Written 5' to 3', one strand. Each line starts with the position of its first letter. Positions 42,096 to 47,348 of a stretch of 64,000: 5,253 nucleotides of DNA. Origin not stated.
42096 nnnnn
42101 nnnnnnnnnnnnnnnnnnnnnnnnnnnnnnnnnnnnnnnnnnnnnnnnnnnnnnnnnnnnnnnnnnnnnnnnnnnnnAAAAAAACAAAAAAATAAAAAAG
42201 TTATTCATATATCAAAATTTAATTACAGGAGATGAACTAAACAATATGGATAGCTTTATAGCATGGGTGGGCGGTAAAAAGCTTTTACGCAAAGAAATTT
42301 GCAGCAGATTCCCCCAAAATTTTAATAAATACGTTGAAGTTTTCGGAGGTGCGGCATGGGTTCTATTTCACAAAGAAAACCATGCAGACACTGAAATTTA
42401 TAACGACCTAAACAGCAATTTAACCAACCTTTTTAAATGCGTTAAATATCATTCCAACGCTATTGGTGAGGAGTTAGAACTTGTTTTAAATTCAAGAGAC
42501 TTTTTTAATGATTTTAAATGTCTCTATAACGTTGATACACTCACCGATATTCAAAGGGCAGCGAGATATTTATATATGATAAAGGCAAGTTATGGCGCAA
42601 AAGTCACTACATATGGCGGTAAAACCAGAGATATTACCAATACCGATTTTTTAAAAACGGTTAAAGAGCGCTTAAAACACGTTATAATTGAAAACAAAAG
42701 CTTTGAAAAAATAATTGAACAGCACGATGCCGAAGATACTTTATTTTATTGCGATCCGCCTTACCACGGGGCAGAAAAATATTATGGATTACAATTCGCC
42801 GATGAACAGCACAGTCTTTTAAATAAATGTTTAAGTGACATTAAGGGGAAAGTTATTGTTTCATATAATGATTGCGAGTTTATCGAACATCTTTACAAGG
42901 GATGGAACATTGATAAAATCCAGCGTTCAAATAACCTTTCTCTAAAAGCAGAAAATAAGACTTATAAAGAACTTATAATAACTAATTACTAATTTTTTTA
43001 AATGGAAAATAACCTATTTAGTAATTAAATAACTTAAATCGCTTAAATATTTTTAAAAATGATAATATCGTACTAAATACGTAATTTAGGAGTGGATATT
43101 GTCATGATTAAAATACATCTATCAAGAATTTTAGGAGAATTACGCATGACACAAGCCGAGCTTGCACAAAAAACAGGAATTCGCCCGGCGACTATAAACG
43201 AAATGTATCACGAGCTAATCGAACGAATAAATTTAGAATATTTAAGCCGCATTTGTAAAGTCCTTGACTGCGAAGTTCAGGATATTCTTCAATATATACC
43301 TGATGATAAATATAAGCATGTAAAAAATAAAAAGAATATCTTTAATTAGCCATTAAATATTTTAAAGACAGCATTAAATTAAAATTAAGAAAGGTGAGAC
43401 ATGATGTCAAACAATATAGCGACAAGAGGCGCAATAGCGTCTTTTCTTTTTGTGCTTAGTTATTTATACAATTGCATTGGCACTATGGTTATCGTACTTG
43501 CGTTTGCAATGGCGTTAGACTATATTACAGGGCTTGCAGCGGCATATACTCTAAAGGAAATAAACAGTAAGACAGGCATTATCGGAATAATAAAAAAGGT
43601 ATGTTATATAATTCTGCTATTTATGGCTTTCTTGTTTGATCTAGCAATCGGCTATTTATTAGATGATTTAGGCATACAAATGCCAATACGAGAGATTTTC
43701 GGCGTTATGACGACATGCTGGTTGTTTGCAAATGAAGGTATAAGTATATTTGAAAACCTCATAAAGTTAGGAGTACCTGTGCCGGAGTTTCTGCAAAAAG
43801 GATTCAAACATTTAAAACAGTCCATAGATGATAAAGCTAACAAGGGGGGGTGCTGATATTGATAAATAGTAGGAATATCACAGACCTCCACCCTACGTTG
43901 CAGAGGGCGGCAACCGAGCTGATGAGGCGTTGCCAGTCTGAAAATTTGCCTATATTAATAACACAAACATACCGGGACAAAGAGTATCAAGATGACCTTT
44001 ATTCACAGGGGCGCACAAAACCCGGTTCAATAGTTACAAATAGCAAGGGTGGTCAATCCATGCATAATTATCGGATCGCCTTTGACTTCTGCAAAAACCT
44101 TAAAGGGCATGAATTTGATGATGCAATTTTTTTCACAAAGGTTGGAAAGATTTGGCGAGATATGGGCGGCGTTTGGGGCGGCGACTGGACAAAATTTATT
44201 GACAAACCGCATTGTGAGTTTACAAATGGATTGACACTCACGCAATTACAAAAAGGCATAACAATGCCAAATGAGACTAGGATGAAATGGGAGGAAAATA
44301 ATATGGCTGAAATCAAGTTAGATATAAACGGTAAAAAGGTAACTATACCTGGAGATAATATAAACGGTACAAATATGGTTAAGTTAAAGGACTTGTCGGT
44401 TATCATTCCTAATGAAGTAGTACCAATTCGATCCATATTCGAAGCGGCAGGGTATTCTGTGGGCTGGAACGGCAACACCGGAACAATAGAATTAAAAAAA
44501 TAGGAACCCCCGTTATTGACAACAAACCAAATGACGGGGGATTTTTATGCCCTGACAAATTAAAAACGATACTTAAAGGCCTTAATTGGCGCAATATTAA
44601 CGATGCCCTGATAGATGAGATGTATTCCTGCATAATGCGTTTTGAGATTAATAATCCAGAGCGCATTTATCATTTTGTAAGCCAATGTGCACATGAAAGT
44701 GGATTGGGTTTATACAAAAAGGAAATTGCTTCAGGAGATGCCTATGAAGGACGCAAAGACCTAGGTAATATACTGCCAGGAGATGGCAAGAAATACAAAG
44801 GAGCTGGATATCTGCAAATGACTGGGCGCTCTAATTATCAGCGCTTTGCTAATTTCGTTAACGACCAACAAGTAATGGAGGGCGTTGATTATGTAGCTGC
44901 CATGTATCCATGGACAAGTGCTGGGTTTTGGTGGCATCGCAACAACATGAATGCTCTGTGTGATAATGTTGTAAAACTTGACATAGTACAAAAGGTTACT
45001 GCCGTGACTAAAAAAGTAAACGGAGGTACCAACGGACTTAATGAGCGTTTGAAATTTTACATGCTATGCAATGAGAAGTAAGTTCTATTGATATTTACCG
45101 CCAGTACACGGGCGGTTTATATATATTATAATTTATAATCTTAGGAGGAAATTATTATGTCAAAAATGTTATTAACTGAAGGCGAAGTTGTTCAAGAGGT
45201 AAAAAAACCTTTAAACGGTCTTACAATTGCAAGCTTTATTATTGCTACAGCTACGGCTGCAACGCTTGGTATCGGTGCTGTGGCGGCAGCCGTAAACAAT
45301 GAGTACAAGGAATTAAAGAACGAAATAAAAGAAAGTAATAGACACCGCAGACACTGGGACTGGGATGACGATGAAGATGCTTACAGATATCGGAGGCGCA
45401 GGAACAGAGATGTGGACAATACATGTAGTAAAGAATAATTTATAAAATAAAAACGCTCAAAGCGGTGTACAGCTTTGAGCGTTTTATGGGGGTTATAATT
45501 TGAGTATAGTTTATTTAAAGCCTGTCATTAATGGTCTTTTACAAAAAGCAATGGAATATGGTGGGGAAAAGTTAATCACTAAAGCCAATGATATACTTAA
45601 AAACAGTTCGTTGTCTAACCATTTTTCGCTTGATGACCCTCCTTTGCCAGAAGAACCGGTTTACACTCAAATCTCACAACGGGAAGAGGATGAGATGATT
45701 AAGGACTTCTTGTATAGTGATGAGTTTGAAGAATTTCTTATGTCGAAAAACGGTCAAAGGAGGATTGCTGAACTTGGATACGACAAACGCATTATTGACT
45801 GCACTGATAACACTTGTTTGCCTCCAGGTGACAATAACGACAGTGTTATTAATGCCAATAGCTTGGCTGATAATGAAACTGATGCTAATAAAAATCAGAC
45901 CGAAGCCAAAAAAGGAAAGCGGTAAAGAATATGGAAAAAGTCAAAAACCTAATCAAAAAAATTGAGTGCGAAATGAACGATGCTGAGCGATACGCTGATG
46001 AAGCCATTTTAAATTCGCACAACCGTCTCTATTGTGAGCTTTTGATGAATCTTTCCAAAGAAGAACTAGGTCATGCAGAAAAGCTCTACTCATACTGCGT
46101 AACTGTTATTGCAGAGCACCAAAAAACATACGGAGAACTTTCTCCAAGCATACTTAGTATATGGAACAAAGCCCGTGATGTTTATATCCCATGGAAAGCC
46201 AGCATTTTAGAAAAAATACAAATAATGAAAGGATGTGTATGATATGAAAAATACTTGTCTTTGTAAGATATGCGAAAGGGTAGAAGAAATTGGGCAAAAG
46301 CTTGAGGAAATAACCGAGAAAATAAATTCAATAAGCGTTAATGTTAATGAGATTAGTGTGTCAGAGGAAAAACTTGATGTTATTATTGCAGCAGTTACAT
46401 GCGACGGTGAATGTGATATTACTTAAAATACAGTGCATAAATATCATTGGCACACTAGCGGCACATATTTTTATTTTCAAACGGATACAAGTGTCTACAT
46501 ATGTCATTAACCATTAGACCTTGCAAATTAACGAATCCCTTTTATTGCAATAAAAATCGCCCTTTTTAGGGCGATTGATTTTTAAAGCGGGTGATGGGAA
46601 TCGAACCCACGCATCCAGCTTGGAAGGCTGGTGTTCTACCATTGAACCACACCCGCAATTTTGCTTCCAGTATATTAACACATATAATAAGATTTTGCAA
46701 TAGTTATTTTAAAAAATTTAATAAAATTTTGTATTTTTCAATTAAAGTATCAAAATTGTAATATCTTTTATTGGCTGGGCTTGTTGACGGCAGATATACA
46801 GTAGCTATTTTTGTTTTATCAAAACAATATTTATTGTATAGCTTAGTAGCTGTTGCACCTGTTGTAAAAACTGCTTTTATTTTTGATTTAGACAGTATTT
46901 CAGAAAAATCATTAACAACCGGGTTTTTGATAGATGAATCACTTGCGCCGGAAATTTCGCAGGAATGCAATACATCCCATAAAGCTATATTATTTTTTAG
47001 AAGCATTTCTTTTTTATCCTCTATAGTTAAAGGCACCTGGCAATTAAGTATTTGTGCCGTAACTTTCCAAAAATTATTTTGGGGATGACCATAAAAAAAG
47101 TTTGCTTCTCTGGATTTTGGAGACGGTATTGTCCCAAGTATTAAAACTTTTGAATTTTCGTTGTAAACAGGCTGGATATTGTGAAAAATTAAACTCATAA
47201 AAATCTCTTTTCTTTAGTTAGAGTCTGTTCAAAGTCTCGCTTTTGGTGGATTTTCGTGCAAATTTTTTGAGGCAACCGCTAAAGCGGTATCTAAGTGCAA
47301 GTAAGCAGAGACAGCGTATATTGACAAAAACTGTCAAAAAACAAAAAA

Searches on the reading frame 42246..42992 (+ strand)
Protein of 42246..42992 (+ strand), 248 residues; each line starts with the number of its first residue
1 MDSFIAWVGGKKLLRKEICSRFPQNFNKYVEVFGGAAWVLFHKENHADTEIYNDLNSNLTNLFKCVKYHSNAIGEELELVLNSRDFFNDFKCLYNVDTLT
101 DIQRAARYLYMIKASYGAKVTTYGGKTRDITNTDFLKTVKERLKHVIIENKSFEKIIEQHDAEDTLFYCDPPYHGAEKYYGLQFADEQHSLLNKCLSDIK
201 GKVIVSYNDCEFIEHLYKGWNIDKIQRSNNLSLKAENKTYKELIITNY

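Call 73: search_protein_families(library=phrogs, proteins=[window:42246-42992:+], max_evalue=0.00001)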
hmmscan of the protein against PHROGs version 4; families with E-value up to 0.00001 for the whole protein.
window:42246-42992:+ (248 aa): 5 families
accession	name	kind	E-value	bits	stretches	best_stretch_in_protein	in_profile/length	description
phrog_56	-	other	5.8e-73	248.2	1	2-248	62-323/647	DNA methyltransferase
phrog_1996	-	other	1.6e-32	113.5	1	135-248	26-141/150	DNA methyltransferase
phrog_13242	-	unknown function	3.2e-18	67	1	9-208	33-230/450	-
phrog_116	-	other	2.2e-07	30.6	1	3-237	512-766/779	DNA methyltransferase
phrog_23217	-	unknown function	1.3e-06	29.6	1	4-89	6-89/109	-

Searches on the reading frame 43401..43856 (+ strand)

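Call 73: search_protein_families(library=phrogs, proteins=[window:43401-43856:+], max_evalue=0.00001)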
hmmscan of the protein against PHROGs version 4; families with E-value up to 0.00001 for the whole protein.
window:43401-43856:+ (151 aa): 2 families
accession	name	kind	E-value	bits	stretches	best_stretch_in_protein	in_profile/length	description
phrog_199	-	lysis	5e-19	69.4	1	13-147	13-136/545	holin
phrog_16802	-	unknown function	2.7e-07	31.3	1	103-144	22-63/74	-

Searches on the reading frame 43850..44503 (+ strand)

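Call 73: search_protein_families(library=phrogs, proteins=[window:43850-44503:+], max_evalue=0.00001)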
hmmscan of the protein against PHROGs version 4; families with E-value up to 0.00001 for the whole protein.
window:43850-44503:+ (217 aa): 5 families
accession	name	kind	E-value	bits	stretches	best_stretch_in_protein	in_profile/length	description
phrog_6523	-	lysis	2.4e-33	117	1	11-165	13-172/255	endolysin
phrog_2649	-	lysis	6e-32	112.5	1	5-149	5-157/261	endolysin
phrog_15351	-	lysis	1.3e-25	91.3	1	23-157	31-163/289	endolysin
phrog_465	-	lysis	7.8e-19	69.1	1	7-140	50-178/292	endolysin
phrog_5115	-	moron, auxiliary metabolic gene and host takeover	4.6e-18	66.5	1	9-126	12-123/283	ferredoxin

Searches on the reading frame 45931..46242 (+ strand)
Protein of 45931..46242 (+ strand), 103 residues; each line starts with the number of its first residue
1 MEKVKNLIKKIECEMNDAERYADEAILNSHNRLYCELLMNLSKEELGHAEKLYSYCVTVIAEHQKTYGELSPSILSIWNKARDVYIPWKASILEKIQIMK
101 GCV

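Call 79: find_encoding_contigs(protein=window:45931-46242:+, flank=6000, max_places=6)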
Protein window:45931-46242:+ (103 aa): 3 contigs read that carry it; 2 places shown.
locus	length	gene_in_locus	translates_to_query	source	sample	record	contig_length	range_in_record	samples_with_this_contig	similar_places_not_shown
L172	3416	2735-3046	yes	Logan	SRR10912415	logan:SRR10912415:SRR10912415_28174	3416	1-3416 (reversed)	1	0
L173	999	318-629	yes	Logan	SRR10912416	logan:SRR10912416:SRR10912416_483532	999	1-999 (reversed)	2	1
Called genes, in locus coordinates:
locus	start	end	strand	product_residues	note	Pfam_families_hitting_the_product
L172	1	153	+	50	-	?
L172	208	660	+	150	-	PF05105:Phage_holin_4_1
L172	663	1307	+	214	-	PF02557:VanY, PF13539:Peptidase_M15_4, PF07833:Cu_amine_oxidN1 (faint)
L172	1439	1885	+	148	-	-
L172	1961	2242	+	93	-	-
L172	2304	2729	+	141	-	-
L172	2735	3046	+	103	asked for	-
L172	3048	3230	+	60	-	-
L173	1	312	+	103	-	?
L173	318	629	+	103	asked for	-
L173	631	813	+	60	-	-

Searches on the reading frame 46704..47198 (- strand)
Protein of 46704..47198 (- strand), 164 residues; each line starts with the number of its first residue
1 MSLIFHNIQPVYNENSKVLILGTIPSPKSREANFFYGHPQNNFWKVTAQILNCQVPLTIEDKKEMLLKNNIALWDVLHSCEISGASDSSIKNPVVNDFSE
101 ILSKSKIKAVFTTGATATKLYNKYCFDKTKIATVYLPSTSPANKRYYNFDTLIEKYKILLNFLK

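Call 10: search_protein_families(library=ncbifam, proteins=[window:46704-47198:-], max_evalue=0.001)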
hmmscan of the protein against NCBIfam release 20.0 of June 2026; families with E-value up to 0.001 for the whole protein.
window:46704-47198:- (164 aa): 1 family
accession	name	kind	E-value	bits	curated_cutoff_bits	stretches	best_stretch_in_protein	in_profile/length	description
TIGR04274.1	hypoxanDNAglyco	equivalog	6.2e-38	130.3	80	1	8-146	2-141/150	DNA-deoxyinosine glycosylase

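Call 78: find_encoding_contigs(protein=window:46704-47198:-, flank=6000, max_places=6)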
Protein window:46704-47198:- (164 aa): no gene with exactly this product is on record in the collection.
